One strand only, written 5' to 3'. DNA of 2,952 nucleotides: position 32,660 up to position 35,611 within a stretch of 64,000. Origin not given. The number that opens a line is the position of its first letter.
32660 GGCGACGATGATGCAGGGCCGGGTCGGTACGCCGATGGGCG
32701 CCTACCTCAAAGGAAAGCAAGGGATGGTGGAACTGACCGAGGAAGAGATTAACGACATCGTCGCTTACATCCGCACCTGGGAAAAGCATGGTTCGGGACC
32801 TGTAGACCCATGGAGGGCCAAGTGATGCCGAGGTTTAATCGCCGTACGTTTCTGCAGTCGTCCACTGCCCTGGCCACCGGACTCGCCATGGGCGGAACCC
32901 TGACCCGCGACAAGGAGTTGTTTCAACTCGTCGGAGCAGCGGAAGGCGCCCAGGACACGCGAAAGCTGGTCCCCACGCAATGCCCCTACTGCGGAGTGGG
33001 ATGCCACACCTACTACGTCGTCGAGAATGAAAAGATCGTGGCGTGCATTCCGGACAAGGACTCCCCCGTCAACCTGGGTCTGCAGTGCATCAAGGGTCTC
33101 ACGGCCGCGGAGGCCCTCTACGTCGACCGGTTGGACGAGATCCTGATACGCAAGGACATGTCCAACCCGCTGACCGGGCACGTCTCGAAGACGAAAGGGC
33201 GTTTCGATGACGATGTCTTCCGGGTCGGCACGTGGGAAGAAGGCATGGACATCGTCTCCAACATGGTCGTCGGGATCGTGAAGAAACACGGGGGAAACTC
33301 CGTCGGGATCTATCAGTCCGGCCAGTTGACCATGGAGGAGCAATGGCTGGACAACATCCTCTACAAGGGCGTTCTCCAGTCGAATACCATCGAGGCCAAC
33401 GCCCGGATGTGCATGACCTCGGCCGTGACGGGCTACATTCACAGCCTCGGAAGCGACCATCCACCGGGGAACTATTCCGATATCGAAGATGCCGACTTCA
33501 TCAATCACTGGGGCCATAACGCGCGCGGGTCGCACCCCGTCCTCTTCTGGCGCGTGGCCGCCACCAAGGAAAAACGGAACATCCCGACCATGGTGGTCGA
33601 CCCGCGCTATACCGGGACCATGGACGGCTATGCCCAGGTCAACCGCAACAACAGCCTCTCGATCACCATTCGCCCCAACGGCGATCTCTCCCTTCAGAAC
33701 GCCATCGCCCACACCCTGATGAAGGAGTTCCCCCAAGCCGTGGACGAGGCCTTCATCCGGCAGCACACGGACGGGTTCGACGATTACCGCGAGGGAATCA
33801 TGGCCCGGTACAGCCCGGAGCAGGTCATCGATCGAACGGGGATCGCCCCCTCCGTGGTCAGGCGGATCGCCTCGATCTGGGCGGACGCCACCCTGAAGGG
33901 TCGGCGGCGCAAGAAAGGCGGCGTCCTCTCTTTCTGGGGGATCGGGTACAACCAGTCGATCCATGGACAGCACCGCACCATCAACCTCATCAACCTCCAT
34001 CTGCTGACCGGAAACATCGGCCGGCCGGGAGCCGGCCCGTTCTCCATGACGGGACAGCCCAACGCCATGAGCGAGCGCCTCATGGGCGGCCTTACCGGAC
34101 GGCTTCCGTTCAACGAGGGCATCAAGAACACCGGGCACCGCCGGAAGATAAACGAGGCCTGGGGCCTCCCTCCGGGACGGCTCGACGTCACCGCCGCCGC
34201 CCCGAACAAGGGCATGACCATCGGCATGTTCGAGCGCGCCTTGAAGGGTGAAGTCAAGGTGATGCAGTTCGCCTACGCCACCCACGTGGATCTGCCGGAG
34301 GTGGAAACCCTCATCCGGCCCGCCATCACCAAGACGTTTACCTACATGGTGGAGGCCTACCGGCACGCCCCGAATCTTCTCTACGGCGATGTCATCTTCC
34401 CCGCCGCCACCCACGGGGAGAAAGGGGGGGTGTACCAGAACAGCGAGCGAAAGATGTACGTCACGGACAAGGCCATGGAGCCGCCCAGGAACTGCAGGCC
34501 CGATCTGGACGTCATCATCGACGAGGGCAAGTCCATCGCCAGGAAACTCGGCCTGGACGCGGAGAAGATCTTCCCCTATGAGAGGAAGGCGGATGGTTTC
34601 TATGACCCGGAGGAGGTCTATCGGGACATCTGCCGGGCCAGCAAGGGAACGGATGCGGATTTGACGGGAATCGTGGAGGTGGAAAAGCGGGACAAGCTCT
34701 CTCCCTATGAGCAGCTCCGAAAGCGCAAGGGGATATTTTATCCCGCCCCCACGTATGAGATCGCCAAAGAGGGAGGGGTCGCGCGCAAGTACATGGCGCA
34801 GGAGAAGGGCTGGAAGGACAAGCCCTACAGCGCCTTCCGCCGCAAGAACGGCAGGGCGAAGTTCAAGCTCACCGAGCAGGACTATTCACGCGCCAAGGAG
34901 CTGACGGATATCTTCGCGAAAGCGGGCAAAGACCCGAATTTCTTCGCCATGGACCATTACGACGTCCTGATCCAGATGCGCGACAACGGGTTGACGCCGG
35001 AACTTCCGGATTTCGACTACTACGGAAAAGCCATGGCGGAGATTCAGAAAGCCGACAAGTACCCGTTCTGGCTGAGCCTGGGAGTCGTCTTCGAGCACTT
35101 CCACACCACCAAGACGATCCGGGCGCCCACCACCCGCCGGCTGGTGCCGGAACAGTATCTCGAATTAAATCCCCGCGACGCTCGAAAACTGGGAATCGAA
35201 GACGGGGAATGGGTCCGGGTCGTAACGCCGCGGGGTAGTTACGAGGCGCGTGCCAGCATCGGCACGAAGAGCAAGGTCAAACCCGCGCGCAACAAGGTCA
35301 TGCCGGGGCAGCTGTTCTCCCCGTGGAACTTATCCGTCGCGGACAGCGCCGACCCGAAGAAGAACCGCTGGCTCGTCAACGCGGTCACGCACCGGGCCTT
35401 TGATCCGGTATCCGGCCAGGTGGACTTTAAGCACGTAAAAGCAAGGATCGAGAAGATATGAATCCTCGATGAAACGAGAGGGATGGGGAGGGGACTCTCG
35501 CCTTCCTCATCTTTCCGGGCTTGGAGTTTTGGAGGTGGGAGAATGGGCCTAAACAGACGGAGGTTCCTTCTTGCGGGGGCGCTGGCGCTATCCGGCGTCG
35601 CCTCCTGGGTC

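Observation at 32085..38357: Atypical Nap-like periplasmic molybdoenzyme module: class-I-type diheme cytochrome, NapA-like, NapG-like, extended NapH-like and a second NapG-like, with no NapB/NapC/NapD/NapF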

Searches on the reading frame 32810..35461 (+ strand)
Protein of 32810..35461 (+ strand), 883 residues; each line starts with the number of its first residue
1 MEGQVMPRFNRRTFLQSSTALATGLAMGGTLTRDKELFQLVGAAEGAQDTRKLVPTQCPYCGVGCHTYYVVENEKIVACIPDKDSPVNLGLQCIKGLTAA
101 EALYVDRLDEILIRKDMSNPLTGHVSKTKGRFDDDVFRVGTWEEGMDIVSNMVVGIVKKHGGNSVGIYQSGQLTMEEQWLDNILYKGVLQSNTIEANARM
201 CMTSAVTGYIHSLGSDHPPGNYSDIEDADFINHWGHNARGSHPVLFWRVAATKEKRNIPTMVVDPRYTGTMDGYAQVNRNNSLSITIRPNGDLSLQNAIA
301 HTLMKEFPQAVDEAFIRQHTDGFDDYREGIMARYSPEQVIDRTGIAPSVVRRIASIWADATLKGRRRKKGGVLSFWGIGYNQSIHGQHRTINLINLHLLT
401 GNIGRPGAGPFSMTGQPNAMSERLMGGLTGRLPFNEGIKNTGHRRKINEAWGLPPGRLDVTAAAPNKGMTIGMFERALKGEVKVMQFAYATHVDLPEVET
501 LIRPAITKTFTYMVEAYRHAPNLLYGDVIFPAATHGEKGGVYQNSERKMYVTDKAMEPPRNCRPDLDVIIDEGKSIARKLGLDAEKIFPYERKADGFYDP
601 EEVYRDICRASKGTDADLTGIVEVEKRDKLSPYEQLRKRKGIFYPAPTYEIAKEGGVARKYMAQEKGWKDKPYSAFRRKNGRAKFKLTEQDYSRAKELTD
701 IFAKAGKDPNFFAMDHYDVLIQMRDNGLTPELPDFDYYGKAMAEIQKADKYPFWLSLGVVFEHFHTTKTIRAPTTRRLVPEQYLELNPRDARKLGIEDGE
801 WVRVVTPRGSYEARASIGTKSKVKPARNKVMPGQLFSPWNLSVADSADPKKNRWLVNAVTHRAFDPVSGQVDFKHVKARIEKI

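Call 3: search_protein_families(library=pfam, proteins=[window:32810-35461:+], max_evalue=0.01)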
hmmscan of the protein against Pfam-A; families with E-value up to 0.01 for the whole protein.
window:32810-35461:+ (883 aa): 3 families
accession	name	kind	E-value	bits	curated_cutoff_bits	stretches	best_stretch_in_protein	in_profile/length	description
PF00384.28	Molybdopterin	-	3.9e-36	125.2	24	1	134-569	11-347/353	Molybdopterin oxidoreductase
PF01568.27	Molydop_binding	-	4.2e-17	62.6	26.8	1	760-876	8-109/110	Molydopterin dinucleotide binding domain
PF04879.21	Molybdop_Fe4S4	-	1.5e-13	50.9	22.7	1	52-104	2-54/55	Molybdopterin oxidoreductase Fe4S4 domain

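Call 4: search_protein_families(library=ncbifam, proteins=[window:32810-35461:+], max_evalue=0.01)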
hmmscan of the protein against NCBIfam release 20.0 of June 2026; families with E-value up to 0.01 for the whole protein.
window:32810-35461:+ (883 aa): 26 families (the best 25 are shown)
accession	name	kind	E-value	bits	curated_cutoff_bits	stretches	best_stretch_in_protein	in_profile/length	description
NF010055.0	PRK13532.1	equivalog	1.2e-98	331.4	904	2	9-320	3-291/830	nitrate reductase catalytic subunit NapA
TIGR01591.1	Fdh-alpha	equivalog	4.4e-96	322.5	666.25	2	56-591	1-485/672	formate dehydrogenase subunit alpha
TIGR01706.1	NAPA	equivalog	1.8e-90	304.4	930.55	2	9-320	2-291/830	periplasmic nitrate reductase subunit alpha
NF041323.1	Nitr_red_NasA_Halo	equivalog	4.6e-76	256.8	1000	1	61-690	3-553/673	assimilatory nitrate reductase NasA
NF047855.1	AssmNtatRedNasC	equivalog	6.9e-71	239.5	1100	2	44-657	11-562/708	assimilatory nitrate reductase catalytic subunit NasC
NF041513.1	formate_DH_Act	exception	7.3e-42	143.2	1400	4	48-305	37-282/1067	formate dehydrogenase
TIGR02693.1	arsenite_ox_L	equivalog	6.1e-37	127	359.05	3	76-415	78-419/806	arsenate reductase (azurin) large subunit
TIGR01553.1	formate-DH-alph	equivalog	1e-28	99.7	814.2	2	10-321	3-305/1009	formate dehydrogenase-N subunit alpha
TIGR01701.1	Fdhalpha-like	subfamily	2.7e-27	95.3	582.15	1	134-455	110-423/744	FdhF/YdeP family oxidoreductase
TIGR02166.1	dmsA_ynfE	subfamily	2.3e-26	92.1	777.7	2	10-585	2-562/794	DMSO/selenate family reductase complex A subunit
NF012032.0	PRK15488.1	equivalog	2.6e-17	62.1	694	1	9-360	3-320/759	thiosulfate reductase PhsA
TIGR03479.1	DMSO_red_II_alp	subfamily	6.4e-17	60.9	984.75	2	320-694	385-761/913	molybdopterin-dependent oxidoreductase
TIGR00509.1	bisC_fam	subfamily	8.3e-17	60.7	1017.55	1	126-586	61-514/772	molybdopterin guanine dinucleotide-containing S/N-oxide reductase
NF041885.1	selenate_YnfE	exception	1e-15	56.7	1675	1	10-407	4-402/805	selenate/tellurate reductase subunit YnfE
NF007406.0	PRK09939.1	equivalog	4.4e-15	54.9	1473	1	135-426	120-415/759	acid resistance putative oxidoreductase YdeP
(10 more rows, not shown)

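Call 5: search_solved_structures(query=window:32810-35461:+, max_evalue=1e-10, show_alignments=2)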
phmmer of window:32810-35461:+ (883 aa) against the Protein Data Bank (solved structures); distinct sequences matched with E-value up to 1e-10: 42.
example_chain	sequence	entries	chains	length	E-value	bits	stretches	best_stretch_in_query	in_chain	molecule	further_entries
2jio_A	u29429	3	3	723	3.5e-80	273.3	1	52-650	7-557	PERIPLASMIC NITRATE REDUCTASE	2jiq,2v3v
2jim_A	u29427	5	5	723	7.7e-80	272.1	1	52-649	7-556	PERIPLASMIC NITRATE REDUCTASE | PROTEIN (PERIPLASMIC NITRATE REDUCTASE)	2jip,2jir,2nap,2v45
2nya_A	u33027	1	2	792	1.3e-73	251.6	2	56-321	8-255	Periplasmic nitrate reductase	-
3ml1_A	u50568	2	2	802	1.5e-69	238.1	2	55-321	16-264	Periplasmic nitrate reductase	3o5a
1ogy_A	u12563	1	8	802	3.4e-66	227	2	55-321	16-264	PERIPLASMIC NITRATE REDUCTASE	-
9pxt_A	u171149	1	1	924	1.8e-65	224.6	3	10-321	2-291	Periplasmic nitrate reductase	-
7qv7_S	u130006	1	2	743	3.8e-59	203.7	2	52-568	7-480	Hydrogen dependent carbon dioxide reductase subunit FdhF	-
7bkb_D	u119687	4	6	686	2.7e-58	200.8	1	50-579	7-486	Formate dehydrogenase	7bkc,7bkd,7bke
9t1s_L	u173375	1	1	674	1.1e-55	192.3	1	54-581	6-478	formate dehydrogenase (coenzyme F420)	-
8rqz_C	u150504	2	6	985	4.5e-52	180.3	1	51-581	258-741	Probable oxidoreductase YjgC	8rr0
9gzq_A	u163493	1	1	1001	4.8e-52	180.2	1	51-581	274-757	Probable oxidoreductase YjgC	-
7vw6_A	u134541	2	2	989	5.5e-52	180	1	54-584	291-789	Formate dehydrogenase | Tungsten-containing formate dehydrogenase alpha subunit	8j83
7e5z_A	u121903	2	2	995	5.6e-52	180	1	54-584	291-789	Formate dehydrogenase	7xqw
1aa6_A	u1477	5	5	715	4.1e-47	163.9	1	52-571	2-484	FORMATE DEHYDROGENASE H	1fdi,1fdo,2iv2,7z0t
9wxb_B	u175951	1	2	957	1.7e-45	158.5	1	50-565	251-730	Formate dehydrogenase alpha subunit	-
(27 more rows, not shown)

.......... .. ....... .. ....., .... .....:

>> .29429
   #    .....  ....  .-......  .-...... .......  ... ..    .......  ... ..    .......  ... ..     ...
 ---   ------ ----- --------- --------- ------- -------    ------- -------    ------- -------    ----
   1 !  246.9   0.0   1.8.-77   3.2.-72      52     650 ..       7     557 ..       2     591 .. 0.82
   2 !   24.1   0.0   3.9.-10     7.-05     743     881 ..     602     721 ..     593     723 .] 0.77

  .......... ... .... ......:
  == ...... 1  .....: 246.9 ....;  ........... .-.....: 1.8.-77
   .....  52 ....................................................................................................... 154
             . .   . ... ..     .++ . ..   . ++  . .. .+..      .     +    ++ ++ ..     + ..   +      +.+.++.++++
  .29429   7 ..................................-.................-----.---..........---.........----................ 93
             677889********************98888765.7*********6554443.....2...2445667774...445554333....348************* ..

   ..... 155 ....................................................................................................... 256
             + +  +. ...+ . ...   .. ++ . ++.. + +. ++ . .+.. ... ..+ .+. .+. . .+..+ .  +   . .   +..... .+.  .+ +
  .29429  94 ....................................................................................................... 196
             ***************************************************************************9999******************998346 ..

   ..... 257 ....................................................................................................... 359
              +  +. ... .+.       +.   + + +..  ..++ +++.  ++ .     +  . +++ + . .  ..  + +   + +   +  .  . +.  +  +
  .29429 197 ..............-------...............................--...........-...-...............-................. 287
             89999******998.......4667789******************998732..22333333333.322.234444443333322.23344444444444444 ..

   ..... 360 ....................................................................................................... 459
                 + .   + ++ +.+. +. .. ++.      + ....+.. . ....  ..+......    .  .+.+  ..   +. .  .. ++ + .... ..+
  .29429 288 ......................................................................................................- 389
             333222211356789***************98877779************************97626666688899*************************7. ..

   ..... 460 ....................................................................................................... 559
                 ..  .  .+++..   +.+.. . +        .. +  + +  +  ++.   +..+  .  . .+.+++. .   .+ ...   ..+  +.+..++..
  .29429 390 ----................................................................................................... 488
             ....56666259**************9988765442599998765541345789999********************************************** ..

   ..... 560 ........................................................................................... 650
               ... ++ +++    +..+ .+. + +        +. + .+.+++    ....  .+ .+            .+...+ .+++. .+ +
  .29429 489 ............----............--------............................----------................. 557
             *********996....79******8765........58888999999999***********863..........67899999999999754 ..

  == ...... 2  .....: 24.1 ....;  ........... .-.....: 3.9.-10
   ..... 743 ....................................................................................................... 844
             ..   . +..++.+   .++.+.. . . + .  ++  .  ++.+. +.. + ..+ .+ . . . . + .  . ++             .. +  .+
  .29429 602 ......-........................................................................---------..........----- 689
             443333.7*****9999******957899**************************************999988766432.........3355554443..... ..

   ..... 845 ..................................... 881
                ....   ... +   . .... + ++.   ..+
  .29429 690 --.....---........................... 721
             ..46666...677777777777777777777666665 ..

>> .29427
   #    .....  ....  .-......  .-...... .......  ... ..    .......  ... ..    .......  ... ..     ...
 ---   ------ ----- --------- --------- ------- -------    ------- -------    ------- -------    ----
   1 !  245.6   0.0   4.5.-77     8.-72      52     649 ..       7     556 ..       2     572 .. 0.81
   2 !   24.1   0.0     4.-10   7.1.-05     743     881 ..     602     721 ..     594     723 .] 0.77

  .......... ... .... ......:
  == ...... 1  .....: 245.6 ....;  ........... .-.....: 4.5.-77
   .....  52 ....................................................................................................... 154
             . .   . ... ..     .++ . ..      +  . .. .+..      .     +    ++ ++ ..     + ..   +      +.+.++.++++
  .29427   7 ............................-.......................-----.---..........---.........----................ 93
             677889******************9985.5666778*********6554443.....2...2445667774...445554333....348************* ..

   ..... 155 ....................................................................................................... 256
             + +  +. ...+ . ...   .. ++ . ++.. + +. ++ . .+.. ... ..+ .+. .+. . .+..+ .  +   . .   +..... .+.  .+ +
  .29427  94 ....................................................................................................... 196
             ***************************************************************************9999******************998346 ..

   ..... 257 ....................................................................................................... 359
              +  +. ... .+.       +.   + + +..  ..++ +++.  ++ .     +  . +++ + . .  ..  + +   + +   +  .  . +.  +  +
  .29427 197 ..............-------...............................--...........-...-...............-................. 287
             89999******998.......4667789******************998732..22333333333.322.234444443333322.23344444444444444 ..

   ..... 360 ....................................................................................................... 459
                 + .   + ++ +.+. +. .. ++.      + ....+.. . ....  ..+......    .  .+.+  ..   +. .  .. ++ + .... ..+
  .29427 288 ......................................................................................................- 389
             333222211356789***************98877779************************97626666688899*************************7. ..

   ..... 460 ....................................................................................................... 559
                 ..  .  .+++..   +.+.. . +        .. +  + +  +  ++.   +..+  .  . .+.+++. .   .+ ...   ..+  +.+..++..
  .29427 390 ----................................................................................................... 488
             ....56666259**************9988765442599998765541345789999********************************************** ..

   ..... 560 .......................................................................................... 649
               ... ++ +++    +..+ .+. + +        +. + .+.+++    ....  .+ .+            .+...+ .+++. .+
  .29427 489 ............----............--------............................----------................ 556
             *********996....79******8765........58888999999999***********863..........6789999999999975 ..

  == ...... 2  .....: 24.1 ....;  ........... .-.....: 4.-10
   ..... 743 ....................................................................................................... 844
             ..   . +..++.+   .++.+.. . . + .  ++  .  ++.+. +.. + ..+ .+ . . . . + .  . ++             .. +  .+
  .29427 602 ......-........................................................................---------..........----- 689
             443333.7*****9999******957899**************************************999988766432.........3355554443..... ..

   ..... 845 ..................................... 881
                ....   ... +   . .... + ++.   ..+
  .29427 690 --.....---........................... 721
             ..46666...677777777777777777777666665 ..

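Call 6: find_homologous_proteins(query=window:32810-35461:+, max_evalue=1e-20)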
Query window:32810-35461:+ (883 aa): 6045 proteins with E <= 1e-20 among 8000 candidates; the best 120 are listed.
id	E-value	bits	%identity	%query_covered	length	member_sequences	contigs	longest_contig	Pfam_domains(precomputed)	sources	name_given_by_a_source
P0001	0.0e+0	1961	94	99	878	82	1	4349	PF00384.28,PF01568.28,PF04879.22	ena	-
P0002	0.0e+0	1838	87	99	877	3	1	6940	PF00384.28,PF01568.28,PF04879.22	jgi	jgi:anaerobic selenocysteine-containing dehydrogenase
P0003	0.0e+0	1794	85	99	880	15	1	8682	PF00384.28,PF01568.28,PF04879.22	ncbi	-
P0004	0.0e+0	1765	84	99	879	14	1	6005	PF00384.28,PF01568.28,PF04879.22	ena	-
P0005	0.0e+0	1712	82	97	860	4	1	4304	PF00384.28,PF01568.28,PF04879.22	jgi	jgi:nitrate reductase NapA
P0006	0.0e+0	1526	73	99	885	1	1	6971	PF00384.28,PF01568.28,PF04879.22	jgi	jgi:anaerobic selenocysteine-containing dehydrogenase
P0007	0.0e+0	1503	72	99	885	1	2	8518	PF00384.28,PF01568.28,PF04879.22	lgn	-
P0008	0.0e+0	1444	70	99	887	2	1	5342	PF00384.28,PF01568.28,PF04879.22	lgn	-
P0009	0.0e+0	1414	68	99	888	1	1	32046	PF00384.28,PF01568.28,PF04879.22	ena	-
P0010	0.0e+0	1407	68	99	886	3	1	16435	PF10518.15,PF00384.28,PF01568.28,PF04879.22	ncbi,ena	-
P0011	0.0e+0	1404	68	99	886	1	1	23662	PF10518.15,PF00384.28,PF01568.28,PF04879.22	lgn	-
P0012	0.0e+0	1401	67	99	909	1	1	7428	PF00384.28,PF01568.28,PF04879.22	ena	-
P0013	0.0e+0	1390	67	99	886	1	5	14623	PF00384.28,PF01568.28,PF04879.22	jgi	jgi:anaerobic selenocysteine-containing dehydrogenase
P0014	0.0e+0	1390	67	99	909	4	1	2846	PF00384.28,PF01568.28,PF04879.22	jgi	jgi:anaerobic selenocysteine-containing dehydrogenase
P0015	0.0e+0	1384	66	99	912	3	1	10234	PF00384.28,PF01568.28,PF04879.22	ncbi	-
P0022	0.0e+0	1360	66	99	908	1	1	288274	PF00384.28,PF01568.28,PF04879.22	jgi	jgi:anaerobic selenocysteine-containing dehydrogenase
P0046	0.0e+0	1193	61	95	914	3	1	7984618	PF00384.28,PF01568.28,PF04879.22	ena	-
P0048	0.0e+0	1190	61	95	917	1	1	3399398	PF00384.28,PF01568.28,PF04879.22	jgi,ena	-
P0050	0.0e+0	1190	62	94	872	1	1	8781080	PF00384.28,PF01568.28,PF04879.22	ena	-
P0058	0.0e+0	1185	61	94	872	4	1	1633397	PF00384.28,PF01568.28,PF04879.22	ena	-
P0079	0.0e+0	1178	60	95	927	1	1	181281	PF00384.28,PF01568.28,PF04879.22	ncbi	-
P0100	0.0e+0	1171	60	94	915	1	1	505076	PF00384.28,PF01568.28,PF04879.22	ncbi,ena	-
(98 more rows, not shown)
